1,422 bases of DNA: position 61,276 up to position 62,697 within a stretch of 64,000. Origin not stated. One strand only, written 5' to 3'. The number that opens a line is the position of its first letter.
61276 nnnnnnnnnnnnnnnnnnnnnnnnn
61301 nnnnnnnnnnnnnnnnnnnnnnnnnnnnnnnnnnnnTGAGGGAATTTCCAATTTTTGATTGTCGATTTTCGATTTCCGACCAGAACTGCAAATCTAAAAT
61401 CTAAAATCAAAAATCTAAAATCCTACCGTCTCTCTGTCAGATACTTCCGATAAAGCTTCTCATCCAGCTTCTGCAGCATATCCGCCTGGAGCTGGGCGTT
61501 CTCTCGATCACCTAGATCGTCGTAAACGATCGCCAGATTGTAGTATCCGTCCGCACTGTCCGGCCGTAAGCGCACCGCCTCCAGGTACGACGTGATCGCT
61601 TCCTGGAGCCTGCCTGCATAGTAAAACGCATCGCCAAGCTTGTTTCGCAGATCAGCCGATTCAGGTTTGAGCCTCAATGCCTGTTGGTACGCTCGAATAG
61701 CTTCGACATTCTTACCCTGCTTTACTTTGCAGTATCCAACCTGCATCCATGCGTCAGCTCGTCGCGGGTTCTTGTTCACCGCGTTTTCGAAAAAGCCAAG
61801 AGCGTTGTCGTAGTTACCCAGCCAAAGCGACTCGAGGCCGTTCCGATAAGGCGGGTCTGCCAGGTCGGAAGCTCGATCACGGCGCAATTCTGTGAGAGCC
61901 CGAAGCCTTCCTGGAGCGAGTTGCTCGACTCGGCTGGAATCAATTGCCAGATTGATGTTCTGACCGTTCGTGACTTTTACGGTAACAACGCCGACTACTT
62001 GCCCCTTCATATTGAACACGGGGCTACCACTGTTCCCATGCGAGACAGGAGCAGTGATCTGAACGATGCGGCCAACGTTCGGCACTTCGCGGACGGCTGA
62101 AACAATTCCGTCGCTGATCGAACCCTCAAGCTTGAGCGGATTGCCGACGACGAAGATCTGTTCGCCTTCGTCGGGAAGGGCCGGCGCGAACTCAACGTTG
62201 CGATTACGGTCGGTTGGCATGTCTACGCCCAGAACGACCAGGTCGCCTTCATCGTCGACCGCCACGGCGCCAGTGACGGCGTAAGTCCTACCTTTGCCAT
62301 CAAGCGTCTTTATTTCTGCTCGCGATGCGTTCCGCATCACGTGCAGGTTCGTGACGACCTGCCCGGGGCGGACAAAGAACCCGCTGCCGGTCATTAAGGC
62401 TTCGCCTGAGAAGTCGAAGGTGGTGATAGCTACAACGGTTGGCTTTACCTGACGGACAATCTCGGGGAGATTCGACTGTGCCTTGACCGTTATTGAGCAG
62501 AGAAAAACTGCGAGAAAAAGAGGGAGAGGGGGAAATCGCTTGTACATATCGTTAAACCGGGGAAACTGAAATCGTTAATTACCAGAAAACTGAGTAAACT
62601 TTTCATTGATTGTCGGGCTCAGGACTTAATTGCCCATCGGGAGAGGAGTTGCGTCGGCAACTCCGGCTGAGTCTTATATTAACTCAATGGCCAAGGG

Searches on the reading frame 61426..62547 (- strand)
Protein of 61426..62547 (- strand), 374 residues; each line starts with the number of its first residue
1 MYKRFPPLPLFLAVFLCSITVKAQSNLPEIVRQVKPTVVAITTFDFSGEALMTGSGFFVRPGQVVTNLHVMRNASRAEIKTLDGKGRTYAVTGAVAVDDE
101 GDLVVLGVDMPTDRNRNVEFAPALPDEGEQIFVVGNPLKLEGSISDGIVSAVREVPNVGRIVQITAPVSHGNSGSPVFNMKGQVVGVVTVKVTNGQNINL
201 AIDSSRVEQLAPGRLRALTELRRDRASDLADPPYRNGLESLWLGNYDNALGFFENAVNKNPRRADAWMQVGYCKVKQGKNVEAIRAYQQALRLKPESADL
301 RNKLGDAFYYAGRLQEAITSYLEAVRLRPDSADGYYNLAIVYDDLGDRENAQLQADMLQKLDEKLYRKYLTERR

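Call 74: search_protein_families(library=ncbifam, proteins=[window:61426-62547:-], max_evalue=0.00001)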
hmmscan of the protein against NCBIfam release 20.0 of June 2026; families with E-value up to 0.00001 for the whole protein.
window:61426-62547:- (374 aa): 22 families
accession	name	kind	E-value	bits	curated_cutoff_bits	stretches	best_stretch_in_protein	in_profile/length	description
TIGR02037.1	degP_htrA_DO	subfamily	1.8e-23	83.2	416.2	1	51-207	59-220/434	Do family serine endopeptidase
NF033740.0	MarP_fam_protase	equivalog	2.1e-19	69.9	250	1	27-209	186-372/390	MarP family serine protease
NF041521.1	HhoA_HhoB_HtrA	equivalog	7.1e-18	65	450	1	53-211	58-220/335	HhoA/HhoB/HtrA family serine endopeptidase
NF047968.1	SerProtHtrA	equivalog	1.2e-14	54.5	470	1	29-202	57-244/357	serine protease HtrA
TIGR02038.1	protease_degS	equivalog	2.1e-14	53.5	422.95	1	28-197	48-224/351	outer membrane-stress sensor serine endopeptidase DegS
NF040959.1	MamA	equivalog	5.7e-14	52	200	1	220-351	62-192/204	magnetosome protein MamA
TIGR02521.1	type_IV_pilW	equivalog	8.5e-14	51.7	154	1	237-365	38-168/234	type IV pilus biogenesis/stability protein PilW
TIGR02917.1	PEP_TPR_lipo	equivalog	3.2e-12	45.2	312.2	1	237-360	132-255/899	XrtA/PEP-CTERM system TPR-repeat protein PrsT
NF040960.1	MamE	equivalog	4e-12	45.5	800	1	53-209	123-288/659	magnetosome formation protease MamE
TIGR02552.1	LcrH_SycD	equivalog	6.5e-12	45.3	104.8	0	234-299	22-87/136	SycD/LcrH family type III secretion system chaperone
NF033762.1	social_mot_Tgl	equivalog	8.5e-12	44.9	225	1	219-353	52-191/252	social motility TPR repeat lipoprotein Tgl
NF008147.1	PRK10898.1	equivalog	9e-12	44.8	408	1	31-195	51-222/352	outer membrane-stress sensor serine endopeptidase DegS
NF007526.1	PRK10139.1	equivalog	4.1e-11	42.2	756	1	54-212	93-257/456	serine endoprotease DegQ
NF008189.1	PRK10942.1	equivalog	4.6e-11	41.8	720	1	60-210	123-277/477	serine endoprotease DegP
NF050055.1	SerProtHtrAMycob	equivalog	3e-10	39.6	800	1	29-190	206-379/502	serine protease HtrA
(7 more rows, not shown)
